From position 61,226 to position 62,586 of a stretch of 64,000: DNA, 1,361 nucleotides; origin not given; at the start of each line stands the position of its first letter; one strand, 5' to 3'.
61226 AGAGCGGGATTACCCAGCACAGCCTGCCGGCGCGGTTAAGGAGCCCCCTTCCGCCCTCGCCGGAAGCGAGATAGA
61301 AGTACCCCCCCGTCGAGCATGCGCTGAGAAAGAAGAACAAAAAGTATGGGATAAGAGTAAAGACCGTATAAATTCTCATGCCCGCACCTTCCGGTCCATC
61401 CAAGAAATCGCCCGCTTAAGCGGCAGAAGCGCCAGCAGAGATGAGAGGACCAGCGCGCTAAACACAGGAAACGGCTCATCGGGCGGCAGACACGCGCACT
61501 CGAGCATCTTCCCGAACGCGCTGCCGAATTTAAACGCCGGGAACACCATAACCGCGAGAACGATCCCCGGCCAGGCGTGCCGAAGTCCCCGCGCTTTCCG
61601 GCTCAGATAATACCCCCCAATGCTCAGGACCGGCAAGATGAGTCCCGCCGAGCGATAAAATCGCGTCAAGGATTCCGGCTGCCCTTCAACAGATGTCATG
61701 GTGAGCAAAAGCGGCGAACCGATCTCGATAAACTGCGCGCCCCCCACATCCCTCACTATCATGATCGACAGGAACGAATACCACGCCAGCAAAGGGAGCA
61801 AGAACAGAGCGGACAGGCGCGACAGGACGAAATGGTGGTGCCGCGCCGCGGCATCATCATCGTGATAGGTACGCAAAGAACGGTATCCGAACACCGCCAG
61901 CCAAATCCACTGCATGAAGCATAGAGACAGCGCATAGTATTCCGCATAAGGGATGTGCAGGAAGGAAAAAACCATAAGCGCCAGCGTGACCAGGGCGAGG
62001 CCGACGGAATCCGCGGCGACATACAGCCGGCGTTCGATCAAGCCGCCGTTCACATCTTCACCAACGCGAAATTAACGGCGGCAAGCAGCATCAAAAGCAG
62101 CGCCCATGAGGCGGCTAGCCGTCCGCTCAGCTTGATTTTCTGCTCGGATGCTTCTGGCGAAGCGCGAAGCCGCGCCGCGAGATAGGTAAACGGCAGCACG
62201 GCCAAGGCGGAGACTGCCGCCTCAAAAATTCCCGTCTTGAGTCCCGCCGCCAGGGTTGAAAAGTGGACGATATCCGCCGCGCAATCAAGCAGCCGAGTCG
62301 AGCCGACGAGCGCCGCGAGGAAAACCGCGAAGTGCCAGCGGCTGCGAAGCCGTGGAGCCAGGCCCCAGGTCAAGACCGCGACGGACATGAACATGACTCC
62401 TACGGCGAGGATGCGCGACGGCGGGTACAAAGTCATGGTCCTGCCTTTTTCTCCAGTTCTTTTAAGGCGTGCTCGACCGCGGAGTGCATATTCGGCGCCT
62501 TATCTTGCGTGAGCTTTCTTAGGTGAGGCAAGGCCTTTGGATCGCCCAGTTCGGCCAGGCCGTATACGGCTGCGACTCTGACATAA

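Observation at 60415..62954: Five-gene overlapping operon of small membrane proteins bracketed by two membrane-anchored HEAT-repeat proteins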

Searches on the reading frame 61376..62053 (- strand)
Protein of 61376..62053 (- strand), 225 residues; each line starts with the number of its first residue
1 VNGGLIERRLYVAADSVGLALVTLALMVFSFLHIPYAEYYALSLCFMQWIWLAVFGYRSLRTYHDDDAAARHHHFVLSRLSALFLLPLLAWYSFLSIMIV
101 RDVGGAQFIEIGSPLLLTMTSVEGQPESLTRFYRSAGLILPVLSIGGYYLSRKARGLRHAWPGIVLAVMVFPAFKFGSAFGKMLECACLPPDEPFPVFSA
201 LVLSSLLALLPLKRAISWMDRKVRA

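Call 3: search_protein_families(library=pfam, proteins=[window:61376-62053:-], max_evalue=1)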
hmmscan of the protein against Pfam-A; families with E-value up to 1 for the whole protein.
window:61376-62053:- (225 aa): 0 families

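Call 8: find_encoding_contigs(protein=window:61376-62053:-, flank=10000, max_places=6)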
Protein window:61376-62053:- (225 aa): 1 contig read that carries it; 1 place shown.
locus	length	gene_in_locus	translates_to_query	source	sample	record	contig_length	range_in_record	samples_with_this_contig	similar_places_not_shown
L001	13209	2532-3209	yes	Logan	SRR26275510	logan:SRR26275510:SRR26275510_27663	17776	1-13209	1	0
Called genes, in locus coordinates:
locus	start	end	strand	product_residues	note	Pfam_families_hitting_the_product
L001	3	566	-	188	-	?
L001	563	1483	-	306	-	-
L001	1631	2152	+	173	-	PF13513:HEAT_EZ (faint), PF02985:HEAT (faint), PF13646:HEAT_2, PF12717:Cnd1 (weak), PF03130:HEAT_PBS (weak)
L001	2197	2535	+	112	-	-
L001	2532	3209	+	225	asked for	-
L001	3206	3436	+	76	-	-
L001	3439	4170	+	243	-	PF13513:HEAT_EZ (faint), PF02985:HEAT (faint), PF13646:HEAT_2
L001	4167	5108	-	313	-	PF01370:Epimerase, PF16363:GDP_Man_Dehyd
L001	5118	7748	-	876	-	PF13432:TPR_16 (faint), PF13472:Lipase_GDSL_2 (faint), PF00515:TPR_1 (faint), PF07719:TPR_2 (faint), PF13181:TPR_8 (faint), PF13424:TPR_12 (faint), PF13428:TPR_14 (faint), PF13371:TPR_9 (weak), +2 more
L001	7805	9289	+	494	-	PF18604:PreAtp-grasp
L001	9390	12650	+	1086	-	PF00485:PRK, PF13238:AAA_18 (faint), PF00383:dCMP_cyt_deam_1, PF08211:dCMP_cyt_deam_2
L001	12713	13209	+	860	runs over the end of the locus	PF17167:Glyco_hydro_94 (faint), PF22422:MGH1-like_GH (faint)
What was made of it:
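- The contig was seen in one sequencing run only (call 8).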

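Call 10: find_homologous_proteins(query=window:61376-62053:-, max_evalue=0.001)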
Query window:61376-62053:- (225 aa): 1 proteins with E <= 0.001 among 7032 candidates.
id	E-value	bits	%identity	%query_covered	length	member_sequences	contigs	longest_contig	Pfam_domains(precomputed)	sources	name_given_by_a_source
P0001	2.2e-143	494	100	100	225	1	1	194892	-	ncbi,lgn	ncbi:MAG: hypothetical protein ABIJ96_09565 [Elusimicrobiota bacterium]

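Call 19: search_protein_representatives(protein=window:61376-62053:-)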
Query: 225 residues. Proteins with E-value up to 0.001 (for the whole library): 1; up to 1e-10: 1; up to 1e-30: 1. The best 1 are listed.
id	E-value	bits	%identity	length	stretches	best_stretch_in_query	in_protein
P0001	7.0e-144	493.6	100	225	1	1-225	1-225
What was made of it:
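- Call 19 (phmmer, 1.84 billion representatives) returns only self. An exhaustive phmmer scan of 1.84 billion representatives finds nothing for the 225-aa g3 (call 19).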

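Call 20: search_protein_families(library=ncbifam, proteins=[window:61376-62053:-, L001:563-1519:-, L001:3-566:-], max_evalue=1)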
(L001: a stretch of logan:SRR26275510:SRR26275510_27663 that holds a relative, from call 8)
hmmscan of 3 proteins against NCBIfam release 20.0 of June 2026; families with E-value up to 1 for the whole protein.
window:61376-62053:- (225 aa): 0 families

L001:563-1519:- (318 aa): 2 families
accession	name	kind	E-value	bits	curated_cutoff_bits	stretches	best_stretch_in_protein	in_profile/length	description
NF053851.1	Bdello_MAT_N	subfamily_domain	8.6e-05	22.4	60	1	23-102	2-83/162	mosaic adhesive trimer family chimeric fiber protein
NF001241.0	PRK00216.1-2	equivalog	0.16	11.5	327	0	218-252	53-83/231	demethylmenaquinone methyltransferase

L001:3-566:- (188 aa): 1 family
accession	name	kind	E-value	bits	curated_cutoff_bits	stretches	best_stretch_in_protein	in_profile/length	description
NF053851.1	Bdello_MAT_N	subfamily_domain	0.0001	22.2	60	1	14-85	5-77/162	mosaic adhesive trimer family chimeric fiber protein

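Call 21: search_protein_families(library=padloc, proteins=[window:61376-62053:-], max_evalue=1)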
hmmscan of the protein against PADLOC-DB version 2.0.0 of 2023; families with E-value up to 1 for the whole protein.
window:61376-62053:- (225 aa): 0 families

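Call 22: search_protein_families(library=phrogs, proteins=[window:61376-62053:-, L001:563-1519:-], max_evalue=1)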
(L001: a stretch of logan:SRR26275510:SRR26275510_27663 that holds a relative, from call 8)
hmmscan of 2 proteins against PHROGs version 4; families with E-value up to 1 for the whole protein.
window:61376-62053:- (225 aa): 1 family
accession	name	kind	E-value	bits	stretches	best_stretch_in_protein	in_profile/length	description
phrog_17610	-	tail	0.37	9.5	1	98-168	90-159/1135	tail sheath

L001:563-1519:- (318 aa): 3 families
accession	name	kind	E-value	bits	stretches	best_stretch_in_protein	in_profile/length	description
phrog_9942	-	tail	0.0054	15.7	1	205-240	183-218/1178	tail fiber protein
phrog_28668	-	unknown function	0.075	14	1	204-251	26-71/153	-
phrog_26978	-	unknown function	0.44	10.4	1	204-274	69-137/343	-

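Call 35: search_solved_structures(query=window:61376-62053:-, max_evalue=10)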
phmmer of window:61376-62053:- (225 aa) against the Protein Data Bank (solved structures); distinct sequences matched with E-value up to 10: 1.
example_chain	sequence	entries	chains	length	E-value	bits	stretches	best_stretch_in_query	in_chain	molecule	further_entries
8zn2_A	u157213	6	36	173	1.3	11.9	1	25-104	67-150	Phosphopantetheine adenylyltransferase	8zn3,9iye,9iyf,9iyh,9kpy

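Call 37: predict_structure(protein=window:61376-62053:-)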
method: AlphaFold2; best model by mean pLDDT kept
length: 225 residues; sequences in the alignment: 1
mean_pLDDT: 48.4   pTM: 0.29
mean pLDDT of the five models: 48.4, 48.0, 45.4, 43.4, 42.3
residues with pLDDT >= 90: 0; 70-90: 1; 50-70: 103; < 50: 121
segments of 3 or more residues with pLDDT < 50: 96-123, 128-130, 132-199, 201-206, 209-213
pLDDT, mean of each block of 10 residues (from residue 1): 55 57 56 53 55 58 62 59 56 46 36 36 49 46 42 42 36 35 38 45 49 52 57
secondary structure, 60 per line:
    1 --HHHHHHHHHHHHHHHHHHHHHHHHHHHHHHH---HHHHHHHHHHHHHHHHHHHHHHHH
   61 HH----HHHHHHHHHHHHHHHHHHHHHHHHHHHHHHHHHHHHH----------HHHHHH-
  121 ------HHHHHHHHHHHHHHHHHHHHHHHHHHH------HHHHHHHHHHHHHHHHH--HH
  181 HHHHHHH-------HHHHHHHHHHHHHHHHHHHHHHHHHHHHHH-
elements in order: H3-33 H37-62 H67-103 H114-119 H127-153 H160-176 H179-187 H195-224

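Call 51: find_related_loci(query=window:61376-62053:-, collection=viral_contigs, flank=5000)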
Query window:61376-62053:- (225 aa) in viral_contigs; peptide patterns used: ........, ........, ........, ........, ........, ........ (x = any residue, [..] = any of these).
6 stretches matched a pattern, but none encodes a relative of the query by tblastn (E <= 1e-3).

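Call 58: search_protein_families(library=pfam, proteins=[L001:563-1483:-, L001:3-566:-], max_evalue=0.1)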
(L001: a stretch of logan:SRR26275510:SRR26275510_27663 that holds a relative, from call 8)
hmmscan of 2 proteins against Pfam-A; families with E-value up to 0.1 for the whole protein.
L001:563-1483:- (306 aa): 0 families

L001:3-566:- (188 aa): 0 families

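Call 62: search_dna_similar(query=L001:563-1483:-, collection=phages, mode=protein, max_evalue=0.001, max_rows=8)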
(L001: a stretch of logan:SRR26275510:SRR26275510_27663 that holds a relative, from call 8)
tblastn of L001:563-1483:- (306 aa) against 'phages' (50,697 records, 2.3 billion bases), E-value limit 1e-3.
No match.
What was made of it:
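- Closest known: Bdellovibrio mosaic adhesive trimer. Different: There is no Pfam family (call 58) and no phage relative (call 62).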

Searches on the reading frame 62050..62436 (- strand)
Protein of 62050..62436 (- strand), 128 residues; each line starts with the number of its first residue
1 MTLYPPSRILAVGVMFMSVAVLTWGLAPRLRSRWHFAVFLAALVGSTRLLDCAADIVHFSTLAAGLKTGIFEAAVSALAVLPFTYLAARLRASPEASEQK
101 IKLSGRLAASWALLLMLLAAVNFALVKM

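Call 3: search_protein_families(library=pfam, proteins=[window:62050-62436:-], max_evalue=1)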
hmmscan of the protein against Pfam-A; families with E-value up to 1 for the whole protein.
window:62050-62436:- (128 aa): 1 family
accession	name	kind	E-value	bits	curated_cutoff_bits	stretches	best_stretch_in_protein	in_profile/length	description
PF14146.11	DUF4305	-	0.085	13.4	27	1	111-123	18-30/37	Domain of unknown function (DUF4305)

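Call 20: search_protein_families(library=ncbifam, proteins=[window:62050-62436:-], max_evalue=1)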
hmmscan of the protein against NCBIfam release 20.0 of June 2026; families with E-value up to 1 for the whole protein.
window:62050-62436:- (128 aa): 0 families

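Call 21: search_protein_families(library=padloc, proteins=[window:62050-62436:-], max_evalue=1)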
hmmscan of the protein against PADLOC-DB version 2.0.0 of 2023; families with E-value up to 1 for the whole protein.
window:62050-62436:- (128 aa): 0 families

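Call 22: search_protein_families(library=phrogs, proteins=[window:62050-62436:-], max_evalue=1)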
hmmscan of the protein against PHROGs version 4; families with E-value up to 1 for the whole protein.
window:62050-62436:- (128 aa): 1 family
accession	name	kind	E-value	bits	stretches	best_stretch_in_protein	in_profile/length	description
phrog_1322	-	moron, auxiliary metabolic gene and host takeover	0.023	15.8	1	10-46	26-61/87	membrane protein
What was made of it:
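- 62050..62436 (-): g2 (ABIJ96_09570), 128 aa, four predicted TM helices. The start overlaps the g1 stop (ATGA). The alternative Prodigal start at 62388 gives 112 aa and truncates TM1. No family in Pfam, NCBIfam, PADLOC or PHROGs (calls 3, 20-22).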

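Call 41: find_related_loci(query=window:62050-62436:-, collection=viral_contigs, flank=5000)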
Query window:62050-62436:- (128 aa) in viral_contigs; peptide patterns used: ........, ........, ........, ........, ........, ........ (x = any residue, [..] = any of these).
23 stretches matched a pattern, but none encodes a relative of the query by tblastn (E <= 1e-3).

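Call 54: list_cluster_members(proteins=[window:62050-62436:-, window:62050-62388:-, window:61149-61379:-, L001:563-1483:-])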
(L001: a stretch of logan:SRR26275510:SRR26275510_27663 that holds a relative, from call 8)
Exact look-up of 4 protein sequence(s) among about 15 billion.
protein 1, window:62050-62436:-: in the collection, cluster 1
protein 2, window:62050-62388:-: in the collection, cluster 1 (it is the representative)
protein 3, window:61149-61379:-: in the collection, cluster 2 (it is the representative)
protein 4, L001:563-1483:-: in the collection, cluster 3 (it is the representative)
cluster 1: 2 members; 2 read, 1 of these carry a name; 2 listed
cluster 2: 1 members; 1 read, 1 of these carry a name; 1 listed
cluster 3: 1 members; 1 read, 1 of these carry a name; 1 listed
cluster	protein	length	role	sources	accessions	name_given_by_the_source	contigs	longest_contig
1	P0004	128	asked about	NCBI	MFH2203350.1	MAG: hypothetical protein ABIJ96_09570 [Elusimicrobiota bacterium]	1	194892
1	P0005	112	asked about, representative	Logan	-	-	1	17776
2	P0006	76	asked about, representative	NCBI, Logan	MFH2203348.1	MAG: hypothetical protein ABIJ96_09560 [Elusimicrobiota bacterium]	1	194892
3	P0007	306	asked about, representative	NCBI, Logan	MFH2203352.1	MAG: hypothetical protein ABIJ96_09580 [Elusimicrobiota bacterium]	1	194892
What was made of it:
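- g2-g4 have no homologue or family (calls 3, 10, 19, 20, 54). The two gene callers disagree on the start of g2 (calls 8, 54). Call 54 shows clusters with no member from another genome.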

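Call 63: search_dna_similar(query=window:62050-62436:-, collection=plasmids, mode=protein, max_evalue=0.001, max_rows=5)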
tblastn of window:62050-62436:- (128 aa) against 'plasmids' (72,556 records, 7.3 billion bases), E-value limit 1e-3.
No match.
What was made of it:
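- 62050..62436 (-): No relative in viral contigs or plasmids (calls 41, 63).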
